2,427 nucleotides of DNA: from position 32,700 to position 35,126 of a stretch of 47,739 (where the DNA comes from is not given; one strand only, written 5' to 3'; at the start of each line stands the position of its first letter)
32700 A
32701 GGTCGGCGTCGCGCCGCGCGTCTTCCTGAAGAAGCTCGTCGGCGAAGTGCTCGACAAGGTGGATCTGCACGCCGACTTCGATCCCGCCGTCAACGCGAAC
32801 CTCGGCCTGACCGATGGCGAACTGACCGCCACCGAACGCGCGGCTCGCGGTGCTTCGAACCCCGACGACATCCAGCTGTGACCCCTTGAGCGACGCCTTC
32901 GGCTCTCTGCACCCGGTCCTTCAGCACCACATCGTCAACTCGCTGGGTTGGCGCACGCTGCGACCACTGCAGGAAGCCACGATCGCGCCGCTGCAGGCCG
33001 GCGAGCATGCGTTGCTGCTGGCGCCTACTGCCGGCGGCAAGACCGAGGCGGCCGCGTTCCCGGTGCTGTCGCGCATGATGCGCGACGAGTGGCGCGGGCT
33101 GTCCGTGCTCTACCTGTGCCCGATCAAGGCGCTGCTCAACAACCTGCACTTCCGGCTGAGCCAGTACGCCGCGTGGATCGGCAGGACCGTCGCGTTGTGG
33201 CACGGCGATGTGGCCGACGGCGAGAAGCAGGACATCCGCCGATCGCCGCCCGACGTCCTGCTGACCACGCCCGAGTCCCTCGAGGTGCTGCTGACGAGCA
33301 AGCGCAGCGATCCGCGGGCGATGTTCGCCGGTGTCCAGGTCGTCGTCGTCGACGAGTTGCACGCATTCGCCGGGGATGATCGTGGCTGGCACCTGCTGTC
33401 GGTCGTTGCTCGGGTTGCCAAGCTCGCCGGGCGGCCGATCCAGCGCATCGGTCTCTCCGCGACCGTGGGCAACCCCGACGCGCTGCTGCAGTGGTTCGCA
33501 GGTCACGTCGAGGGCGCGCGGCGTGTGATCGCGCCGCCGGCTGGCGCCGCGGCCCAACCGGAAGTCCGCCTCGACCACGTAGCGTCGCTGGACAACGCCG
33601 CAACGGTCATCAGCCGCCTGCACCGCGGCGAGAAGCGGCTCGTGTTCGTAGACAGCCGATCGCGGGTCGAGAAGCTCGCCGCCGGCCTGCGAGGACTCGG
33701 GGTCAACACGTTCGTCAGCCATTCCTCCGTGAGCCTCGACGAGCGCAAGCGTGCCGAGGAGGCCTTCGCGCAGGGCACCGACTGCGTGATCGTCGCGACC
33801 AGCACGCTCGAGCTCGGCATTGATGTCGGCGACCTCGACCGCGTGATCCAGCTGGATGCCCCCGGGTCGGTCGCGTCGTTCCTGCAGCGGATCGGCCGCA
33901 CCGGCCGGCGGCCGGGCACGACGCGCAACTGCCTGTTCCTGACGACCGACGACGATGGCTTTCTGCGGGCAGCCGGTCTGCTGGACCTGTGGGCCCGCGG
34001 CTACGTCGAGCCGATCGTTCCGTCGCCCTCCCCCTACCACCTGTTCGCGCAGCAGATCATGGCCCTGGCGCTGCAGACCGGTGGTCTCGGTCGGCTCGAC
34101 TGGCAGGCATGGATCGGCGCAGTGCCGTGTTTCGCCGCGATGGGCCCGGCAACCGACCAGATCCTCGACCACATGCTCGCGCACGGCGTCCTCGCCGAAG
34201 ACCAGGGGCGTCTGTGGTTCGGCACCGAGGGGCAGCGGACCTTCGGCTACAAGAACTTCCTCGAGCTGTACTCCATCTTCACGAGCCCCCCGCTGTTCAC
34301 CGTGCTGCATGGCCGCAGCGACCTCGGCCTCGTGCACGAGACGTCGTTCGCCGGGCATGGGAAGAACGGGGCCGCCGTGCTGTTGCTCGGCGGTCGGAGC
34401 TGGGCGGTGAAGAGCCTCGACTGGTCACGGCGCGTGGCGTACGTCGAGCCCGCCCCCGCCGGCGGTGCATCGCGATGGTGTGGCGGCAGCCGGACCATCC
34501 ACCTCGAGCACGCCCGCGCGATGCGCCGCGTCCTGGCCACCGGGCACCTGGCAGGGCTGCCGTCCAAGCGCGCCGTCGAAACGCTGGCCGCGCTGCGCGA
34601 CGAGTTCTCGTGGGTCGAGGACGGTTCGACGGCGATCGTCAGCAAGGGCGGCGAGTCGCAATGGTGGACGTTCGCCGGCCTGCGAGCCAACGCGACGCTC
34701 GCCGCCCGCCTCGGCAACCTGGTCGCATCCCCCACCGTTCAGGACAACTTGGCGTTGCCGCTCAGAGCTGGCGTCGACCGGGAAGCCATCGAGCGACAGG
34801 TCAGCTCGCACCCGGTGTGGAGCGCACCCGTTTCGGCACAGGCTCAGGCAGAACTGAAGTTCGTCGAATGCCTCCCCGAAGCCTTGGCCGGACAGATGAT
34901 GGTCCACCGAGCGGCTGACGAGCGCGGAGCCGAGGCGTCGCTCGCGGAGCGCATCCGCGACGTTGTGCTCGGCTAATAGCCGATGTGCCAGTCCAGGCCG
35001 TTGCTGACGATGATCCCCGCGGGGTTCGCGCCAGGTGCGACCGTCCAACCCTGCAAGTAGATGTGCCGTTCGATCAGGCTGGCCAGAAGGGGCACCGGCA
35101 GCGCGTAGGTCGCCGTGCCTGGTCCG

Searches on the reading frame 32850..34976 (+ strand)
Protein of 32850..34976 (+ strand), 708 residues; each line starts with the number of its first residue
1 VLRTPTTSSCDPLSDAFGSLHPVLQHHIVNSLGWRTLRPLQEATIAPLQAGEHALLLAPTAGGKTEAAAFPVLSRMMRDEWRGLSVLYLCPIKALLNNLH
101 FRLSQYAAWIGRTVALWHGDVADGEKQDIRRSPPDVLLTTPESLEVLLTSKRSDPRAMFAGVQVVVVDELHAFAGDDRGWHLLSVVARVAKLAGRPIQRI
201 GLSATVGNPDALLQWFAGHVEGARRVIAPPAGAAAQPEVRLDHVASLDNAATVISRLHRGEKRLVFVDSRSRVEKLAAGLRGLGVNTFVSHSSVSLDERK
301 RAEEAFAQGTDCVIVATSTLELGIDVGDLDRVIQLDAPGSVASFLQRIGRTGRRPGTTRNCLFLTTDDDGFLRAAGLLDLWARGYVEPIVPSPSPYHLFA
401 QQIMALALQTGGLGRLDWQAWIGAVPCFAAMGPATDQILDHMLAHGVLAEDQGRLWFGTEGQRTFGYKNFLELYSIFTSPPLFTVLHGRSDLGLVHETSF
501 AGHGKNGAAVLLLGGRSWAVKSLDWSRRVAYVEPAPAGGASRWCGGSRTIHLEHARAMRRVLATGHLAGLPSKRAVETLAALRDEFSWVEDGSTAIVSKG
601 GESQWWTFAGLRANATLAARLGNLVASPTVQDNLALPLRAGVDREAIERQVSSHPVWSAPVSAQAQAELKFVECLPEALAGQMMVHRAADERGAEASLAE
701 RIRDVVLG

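Call 15: search_protein_families(library=padloc, proteins=[window:32850-34976:+], max_evalue=0.001)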
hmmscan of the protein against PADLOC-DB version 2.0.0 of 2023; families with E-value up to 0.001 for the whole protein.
window:32850-34976:+ (708 aa): 71 families (the best 25 are shown)
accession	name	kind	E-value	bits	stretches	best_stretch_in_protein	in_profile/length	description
PDLC02503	BrxHI|BrxHII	-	6.1e-287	951.6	1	15-703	3-693/698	BrxHI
PDLC02501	BrxHI|BrxHII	-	6.7e-146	485.7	1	21-635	8-626/925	BrxHI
PDLC03960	SngC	-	1e-118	396.1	1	14-694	3-713/720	-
PDLC02897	DpdJ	-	4.1e-43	145.5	1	16-405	81-502/1570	DpdJ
PDLC02864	DpdF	-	3.8e-27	93.3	1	25-368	11-342/610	DpdF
PDLC03928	PsyrT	-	2.6e-21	73.6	2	262-369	243-350/689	-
PDLC02870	DpdF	-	2.1e-20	70.7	1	29-373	6-339/534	DpdF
PDLC02861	DpdF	-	3.7e-20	69.8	1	252-368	232-346/611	DpdF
PDLC01761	Cas3b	-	1.5e-19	68.2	1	10-361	192-541/705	-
PDLC02896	DpdJ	-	8.6e-18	61.4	2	313-356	583-626/1487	DpdJ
PDLC00036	DruE3|DruE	-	4.2e-16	55.3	2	299-357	1038-1096/2023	SNF2 family N-terminal domain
PDLC00037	DruE3|DruE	-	1.3e-14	50.9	1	297-355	1043-1101/2055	SNF2 family N-terminal domain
PDLC02865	DpdF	-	2.6e-14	49.8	1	26-363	749-1079/1499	DpdF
PDLC01767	Cas3e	-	2.7e-14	50.6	2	163-355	328-520/680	-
PDLC02863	DpdF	-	5.4e-14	49.9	1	259-360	49-150/488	DpdF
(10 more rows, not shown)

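Call 16: search_protein_families(library=pfam, proteins=[window:32850-34976:+], max_evalue=0.001)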
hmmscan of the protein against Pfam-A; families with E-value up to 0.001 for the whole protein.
window:32850-34976:+ (708 aa): 3 families
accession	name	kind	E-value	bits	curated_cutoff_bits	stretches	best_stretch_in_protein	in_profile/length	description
PF00270.35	DEAD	-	5.4e-29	101.5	26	1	38-208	1-163/167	DEAD/DEAH box helicase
PF00271.37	Helicase_C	-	3.5e-21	76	23.5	1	256-353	11-108/110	Helicase conserved C-terminal domain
PF22590.2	Cas3-like_C_2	-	1.2e-06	29.1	27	1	262-354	4-104/106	CRISPR-associated nuclease/helicase Cas3, C-terminal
